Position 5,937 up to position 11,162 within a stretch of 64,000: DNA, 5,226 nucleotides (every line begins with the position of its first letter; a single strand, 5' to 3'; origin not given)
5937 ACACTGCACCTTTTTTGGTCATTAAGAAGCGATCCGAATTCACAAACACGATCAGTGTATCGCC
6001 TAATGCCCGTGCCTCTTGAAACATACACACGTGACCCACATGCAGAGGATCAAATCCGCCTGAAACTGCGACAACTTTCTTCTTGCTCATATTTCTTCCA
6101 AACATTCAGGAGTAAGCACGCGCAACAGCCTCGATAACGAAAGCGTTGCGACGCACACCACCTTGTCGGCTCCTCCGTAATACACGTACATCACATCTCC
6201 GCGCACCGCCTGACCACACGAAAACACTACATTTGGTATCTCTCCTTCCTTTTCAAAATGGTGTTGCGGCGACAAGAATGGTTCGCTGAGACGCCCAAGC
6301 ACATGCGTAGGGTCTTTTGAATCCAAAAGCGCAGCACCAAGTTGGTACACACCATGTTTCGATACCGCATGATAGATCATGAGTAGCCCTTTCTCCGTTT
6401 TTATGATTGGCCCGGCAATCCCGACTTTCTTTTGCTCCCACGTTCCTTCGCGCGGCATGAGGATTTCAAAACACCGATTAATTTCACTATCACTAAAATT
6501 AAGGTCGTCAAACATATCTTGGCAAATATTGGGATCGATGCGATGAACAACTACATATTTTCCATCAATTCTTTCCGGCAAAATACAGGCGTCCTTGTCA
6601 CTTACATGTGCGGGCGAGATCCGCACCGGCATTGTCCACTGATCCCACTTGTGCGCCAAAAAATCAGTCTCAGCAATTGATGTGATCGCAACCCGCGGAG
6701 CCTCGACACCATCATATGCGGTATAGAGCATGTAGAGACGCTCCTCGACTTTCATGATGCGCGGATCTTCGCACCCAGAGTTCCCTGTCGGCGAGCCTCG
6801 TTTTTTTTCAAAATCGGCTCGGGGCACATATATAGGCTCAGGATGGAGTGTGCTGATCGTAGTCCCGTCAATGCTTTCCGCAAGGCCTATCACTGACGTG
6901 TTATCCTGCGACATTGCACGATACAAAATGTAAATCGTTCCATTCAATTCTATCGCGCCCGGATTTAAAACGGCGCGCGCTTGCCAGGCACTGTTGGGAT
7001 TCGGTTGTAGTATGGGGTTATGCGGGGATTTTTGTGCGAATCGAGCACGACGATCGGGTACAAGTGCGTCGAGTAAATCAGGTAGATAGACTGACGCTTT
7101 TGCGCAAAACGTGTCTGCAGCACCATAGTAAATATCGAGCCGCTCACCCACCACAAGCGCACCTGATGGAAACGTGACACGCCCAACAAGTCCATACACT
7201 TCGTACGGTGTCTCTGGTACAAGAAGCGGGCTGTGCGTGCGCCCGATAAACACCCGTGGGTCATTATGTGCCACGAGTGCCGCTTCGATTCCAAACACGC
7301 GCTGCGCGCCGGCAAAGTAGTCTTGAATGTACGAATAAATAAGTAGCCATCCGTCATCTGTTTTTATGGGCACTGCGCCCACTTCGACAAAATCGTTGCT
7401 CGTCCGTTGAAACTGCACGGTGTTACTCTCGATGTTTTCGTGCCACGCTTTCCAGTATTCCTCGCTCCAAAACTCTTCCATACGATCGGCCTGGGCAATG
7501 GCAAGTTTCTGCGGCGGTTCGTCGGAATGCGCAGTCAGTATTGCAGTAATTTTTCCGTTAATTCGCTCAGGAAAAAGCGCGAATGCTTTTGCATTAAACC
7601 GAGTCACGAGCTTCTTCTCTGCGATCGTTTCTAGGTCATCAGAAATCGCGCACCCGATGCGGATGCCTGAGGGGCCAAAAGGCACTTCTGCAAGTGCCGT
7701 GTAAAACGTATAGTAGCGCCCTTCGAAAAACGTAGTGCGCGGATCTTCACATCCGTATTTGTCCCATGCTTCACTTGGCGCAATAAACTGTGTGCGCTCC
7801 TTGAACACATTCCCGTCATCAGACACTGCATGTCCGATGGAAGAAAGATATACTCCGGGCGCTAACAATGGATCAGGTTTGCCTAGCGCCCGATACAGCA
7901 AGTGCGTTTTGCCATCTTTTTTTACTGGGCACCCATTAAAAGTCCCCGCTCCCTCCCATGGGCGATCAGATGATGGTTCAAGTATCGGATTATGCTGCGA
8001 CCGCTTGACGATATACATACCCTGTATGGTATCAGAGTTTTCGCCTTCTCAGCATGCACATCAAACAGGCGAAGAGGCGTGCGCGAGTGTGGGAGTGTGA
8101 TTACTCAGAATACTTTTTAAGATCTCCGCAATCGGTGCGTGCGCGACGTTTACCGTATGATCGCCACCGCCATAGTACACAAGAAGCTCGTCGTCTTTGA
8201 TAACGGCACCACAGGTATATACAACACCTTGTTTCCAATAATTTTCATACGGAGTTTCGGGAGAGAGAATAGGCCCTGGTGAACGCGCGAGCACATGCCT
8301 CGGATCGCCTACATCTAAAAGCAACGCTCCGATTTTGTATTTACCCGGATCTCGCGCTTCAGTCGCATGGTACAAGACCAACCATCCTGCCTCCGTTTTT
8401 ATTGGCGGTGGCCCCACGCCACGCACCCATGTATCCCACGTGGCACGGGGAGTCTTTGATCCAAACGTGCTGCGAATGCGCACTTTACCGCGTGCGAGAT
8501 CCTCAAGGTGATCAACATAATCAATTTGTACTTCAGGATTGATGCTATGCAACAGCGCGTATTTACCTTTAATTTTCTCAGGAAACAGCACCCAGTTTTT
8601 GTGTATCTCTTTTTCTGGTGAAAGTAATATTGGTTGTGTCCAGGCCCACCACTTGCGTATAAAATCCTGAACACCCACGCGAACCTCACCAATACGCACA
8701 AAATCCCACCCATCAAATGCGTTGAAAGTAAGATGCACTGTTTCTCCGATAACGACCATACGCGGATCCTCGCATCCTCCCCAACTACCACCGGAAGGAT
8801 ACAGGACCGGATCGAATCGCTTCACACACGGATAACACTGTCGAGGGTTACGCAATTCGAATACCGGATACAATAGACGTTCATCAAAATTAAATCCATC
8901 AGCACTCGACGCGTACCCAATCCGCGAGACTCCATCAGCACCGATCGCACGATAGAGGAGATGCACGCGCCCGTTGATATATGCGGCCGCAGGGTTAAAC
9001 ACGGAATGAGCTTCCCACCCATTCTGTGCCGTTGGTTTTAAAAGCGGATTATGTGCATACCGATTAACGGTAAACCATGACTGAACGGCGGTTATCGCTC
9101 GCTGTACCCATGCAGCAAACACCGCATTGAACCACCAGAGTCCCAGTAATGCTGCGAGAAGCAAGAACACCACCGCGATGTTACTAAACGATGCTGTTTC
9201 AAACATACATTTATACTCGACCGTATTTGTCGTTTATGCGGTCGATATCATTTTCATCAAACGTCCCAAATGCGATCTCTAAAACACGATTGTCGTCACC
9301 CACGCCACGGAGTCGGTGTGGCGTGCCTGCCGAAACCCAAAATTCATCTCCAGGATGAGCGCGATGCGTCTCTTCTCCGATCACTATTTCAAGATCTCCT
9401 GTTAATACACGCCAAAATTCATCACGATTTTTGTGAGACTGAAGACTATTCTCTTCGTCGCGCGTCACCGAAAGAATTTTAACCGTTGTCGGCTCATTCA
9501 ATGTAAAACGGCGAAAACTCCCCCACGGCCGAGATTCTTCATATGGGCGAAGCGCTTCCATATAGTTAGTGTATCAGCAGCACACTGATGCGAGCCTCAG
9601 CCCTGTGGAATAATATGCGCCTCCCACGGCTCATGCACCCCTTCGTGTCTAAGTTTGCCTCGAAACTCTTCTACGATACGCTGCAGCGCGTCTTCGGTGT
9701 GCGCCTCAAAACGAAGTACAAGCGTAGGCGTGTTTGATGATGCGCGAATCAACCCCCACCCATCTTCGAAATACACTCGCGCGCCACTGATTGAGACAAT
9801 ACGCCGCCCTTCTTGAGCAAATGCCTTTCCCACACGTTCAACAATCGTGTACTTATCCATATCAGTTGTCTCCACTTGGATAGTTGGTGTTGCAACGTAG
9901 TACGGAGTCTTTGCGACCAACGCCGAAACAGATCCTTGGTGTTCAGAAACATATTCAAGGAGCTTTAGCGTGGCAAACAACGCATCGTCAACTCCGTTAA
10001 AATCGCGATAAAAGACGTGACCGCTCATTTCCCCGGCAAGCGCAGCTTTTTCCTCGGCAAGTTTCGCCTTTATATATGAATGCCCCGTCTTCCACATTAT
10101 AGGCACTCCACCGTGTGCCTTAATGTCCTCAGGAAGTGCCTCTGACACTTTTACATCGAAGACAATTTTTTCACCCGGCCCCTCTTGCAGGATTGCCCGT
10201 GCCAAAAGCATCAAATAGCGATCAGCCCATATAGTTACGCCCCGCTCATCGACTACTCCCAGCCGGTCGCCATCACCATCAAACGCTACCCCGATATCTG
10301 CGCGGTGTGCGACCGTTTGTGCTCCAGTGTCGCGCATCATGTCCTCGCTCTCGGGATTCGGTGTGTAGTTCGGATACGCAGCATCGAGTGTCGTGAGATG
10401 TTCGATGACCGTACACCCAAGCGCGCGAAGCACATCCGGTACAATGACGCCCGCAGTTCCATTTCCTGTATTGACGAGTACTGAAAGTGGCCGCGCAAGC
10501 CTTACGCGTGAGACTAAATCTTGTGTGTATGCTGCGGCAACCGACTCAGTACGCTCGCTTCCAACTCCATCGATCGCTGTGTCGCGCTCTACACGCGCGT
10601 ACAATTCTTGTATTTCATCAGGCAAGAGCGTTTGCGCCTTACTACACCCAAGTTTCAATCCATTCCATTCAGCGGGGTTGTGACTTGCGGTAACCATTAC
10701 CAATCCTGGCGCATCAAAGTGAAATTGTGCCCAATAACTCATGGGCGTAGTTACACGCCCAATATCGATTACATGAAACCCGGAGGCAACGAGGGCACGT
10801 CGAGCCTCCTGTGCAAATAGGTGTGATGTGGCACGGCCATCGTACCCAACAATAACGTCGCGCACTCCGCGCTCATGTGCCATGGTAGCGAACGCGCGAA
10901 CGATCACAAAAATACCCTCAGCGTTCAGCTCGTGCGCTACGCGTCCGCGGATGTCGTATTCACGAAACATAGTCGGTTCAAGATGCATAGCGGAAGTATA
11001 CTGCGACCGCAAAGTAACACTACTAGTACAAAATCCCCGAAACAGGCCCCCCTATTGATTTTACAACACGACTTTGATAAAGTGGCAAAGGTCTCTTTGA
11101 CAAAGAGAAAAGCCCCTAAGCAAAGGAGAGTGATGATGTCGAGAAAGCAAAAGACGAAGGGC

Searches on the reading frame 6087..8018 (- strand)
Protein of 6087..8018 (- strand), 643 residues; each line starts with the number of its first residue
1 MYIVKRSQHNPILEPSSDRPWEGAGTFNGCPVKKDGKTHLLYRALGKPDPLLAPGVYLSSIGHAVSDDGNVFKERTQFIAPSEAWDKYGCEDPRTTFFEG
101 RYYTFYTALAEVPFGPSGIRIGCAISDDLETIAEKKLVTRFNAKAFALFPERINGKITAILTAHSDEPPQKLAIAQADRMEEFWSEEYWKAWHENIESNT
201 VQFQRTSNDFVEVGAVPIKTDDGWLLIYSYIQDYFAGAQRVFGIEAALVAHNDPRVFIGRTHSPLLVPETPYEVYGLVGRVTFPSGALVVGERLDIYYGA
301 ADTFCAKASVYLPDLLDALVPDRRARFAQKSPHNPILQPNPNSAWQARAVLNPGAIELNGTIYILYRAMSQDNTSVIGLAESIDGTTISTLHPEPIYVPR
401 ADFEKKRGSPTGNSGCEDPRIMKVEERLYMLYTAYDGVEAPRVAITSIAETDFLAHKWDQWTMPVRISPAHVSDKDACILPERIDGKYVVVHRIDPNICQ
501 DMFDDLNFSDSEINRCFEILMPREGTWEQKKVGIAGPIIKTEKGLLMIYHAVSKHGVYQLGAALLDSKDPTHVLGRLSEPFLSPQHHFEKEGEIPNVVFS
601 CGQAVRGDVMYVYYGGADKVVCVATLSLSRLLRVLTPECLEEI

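Call 87: search_protein_families(library=pfam, proteins=[window:6087-8018:-], max_evalue=0.0001)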
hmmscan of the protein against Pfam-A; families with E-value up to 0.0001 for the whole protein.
window:6087-8018:- (643 aa): 1 family
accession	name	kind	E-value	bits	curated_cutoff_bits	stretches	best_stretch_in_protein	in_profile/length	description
PF04041.19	Glyco_hydro_130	-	4.1e-86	289.3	26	2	342-635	27-318/320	beta-1,4-mannooligosaccharide phosphorylase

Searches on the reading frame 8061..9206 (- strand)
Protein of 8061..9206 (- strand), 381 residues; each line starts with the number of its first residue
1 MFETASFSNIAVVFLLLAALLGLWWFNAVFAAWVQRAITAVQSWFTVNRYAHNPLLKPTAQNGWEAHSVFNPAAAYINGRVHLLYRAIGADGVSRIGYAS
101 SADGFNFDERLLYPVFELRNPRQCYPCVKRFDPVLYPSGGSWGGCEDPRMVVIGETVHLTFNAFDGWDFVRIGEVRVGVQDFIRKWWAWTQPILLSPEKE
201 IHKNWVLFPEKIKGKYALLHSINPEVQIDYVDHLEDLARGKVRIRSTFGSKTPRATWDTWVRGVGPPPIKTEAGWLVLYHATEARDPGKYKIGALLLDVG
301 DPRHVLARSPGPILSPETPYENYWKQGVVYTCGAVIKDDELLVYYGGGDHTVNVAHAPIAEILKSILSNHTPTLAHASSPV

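Call 87: search_protein_families(library=pfam, proteins=[window:8061-9206:-], max_evalue=0.0001)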
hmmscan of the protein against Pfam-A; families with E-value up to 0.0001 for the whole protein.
window:8061-9206:- (381 aa): 1 family
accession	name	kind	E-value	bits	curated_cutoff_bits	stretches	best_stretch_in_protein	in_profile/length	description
PF04041.19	Glyco_hydro_130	-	3.6e-38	131.7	26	1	66-364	32-316/320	beta-1,4-mannooligosaccharide phosphorylase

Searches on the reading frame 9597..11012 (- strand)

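Call 87: search_protein_families(library=pfam, proteins=[window:9597-11012:-], max_evalue=0.0001)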
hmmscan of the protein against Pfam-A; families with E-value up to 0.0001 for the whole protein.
window:9597-11012:- (471 aa): 4 families
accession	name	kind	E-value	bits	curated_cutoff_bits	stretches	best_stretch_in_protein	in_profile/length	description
PF02878.22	PGM_PMM_I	-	2.9e-33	114.9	22.5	1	15-145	3-135/138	Phosphoglucomutase/phosphomannomutase, alpha/beta/alpha domain I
PF02880.22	PGM_PMM_III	-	1.7e-24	86.6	20.7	1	263-368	2-110/115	Phosphoglucomutase/phosphomannomutase, alpha/beta/alpha domain III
PF02879.22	PGM_PMM_II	-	9.2e-22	78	29.3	1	161-258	2-103/103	Phosphoglucomutase/phosphomannomutase, alpha/beta/alpha domain II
PF00408.26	PGM_PMM_IV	-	7.2e-12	45.6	23.1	1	378-451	2-66/68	Phosphoglucomutase/phosphomannomutase, C-terminal domain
